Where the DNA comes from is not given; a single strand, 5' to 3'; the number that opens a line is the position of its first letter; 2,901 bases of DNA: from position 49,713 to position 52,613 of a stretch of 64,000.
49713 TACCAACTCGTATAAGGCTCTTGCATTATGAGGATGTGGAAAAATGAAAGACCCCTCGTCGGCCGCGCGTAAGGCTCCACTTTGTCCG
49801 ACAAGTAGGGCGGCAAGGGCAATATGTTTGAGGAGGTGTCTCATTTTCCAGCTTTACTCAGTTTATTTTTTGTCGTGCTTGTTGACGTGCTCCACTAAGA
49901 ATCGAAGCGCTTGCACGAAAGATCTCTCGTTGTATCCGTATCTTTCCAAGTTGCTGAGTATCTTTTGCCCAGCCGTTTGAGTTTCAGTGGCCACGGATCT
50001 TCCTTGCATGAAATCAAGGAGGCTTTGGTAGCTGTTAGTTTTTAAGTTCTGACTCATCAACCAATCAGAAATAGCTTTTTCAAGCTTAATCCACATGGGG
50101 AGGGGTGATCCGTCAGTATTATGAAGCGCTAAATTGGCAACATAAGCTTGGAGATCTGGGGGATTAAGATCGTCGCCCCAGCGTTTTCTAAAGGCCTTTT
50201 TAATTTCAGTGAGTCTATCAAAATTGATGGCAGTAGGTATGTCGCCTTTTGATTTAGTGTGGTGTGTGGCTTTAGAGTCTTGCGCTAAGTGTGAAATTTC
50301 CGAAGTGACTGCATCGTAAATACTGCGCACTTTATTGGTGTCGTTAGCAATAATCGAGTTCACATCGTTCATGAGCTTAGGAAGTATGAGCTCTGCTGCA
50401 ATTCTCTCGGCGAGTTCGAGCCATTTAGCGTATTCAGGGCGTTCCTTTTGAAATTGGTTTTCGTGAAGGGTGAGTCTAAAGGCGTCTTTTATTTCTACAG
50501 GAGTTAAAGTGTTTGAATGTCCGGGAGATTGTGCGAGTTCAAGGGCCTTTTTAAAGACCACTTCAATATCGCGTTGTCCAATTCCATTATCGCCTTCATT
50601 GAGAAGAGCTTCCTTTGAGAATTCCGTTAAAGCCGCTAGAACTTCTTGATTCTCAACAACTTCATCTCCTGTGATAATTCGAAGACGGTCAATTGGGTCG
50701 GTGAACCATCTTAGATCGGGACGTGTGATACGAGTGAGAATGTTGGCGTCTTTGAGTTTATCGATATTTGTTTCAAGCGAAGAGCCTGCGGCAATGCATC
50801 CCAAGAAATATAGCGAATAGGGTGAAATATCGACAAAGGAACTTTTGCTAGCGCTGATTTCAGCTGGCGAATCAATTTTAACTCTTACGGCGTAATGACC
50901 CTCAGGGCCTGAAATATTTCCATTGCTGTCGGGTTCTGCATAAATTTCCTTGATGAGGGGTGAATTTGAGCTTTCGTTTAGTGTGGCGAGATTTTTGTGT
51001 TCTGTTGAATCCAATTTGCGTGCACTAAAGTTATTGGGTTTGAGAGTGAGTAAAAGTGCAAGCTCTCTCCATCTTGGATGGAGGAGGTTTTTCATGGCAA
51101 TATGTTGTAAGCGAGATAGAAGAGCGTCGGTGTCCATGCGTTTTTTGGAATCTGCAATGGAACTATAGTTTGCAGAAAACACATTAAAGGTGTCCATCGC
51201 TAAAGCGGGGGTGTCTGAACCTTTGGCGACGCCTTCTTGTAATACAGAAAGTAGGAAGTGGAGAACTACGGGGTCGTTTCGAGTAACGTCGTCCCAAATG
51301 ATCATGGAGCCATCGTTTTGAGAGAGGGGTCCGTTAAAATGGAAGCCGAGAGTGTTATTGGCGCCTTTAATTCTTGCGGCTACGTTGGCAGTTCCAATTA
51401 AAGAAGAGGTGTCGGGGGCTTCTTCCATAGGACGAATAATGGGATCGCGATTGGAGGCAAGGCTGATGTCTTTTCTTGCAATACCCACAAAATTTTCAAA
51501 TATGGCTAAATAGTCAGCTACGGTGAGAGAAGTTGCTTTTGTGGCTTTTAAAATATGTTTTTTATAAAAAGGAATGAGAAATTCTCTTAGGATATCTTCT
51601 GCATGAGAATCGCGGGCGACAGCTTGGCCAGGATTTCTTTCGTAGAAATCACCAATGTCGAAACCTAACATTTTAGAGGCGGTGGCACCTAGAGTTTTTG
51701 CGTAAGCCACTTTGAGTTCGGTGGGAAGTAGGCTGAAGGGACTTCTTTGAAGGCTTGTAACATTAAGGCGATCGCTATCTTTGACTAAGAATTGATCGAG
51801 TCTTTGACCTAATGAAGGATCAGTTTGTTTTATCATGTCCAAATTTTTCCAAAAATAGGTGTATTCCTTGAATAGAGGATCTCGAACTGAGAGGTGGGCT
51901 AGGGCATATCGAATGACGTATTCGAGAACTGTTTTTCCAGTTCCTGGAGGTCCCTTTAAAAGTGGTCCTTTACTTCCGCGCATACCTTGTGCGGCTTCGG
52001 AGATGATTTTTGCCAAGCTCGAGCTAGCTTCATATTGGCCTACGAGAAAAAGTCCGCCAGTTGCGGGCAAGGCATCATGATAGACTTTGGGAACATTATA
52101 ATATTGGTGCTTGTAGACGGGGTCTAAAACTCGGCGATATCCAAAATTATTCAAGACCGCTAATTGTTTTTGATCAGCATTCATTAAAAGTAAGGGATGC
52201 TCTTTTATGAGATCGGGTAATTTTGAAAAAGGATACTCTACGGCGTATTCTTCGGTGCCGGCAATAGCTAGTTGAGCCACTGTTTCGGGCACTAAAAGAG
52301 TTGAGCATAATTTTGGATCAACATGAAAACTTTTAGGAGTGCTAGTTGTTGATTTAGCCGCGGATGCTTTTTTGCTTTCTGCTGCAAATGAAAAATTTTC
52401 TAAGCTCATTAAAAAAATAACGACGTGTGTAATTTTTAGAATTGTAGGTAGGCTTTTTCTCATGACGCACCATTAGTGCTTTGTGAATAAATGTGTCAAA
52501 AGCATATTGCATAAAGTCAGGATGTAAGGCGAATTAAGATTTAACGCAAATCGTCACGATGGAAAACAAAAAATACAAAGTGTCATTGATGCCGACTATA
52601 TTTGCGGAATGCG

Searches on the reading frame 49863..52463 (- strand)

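Call 78: search_protein_families(library=pfam, proteins=[window:49863-52463:-], max_evalue=0.0001)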
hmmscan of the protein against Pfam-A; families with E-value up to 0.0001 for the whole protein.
window:49863-52463:- (866 aa): 1 family
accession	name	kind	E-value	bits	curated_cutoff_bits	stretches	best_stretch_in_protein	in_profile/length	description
PF06798.17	PrkA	-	5.7e-06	26.6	25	0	592-710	2-117/255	PrkA serine protein kinase C-terminal domain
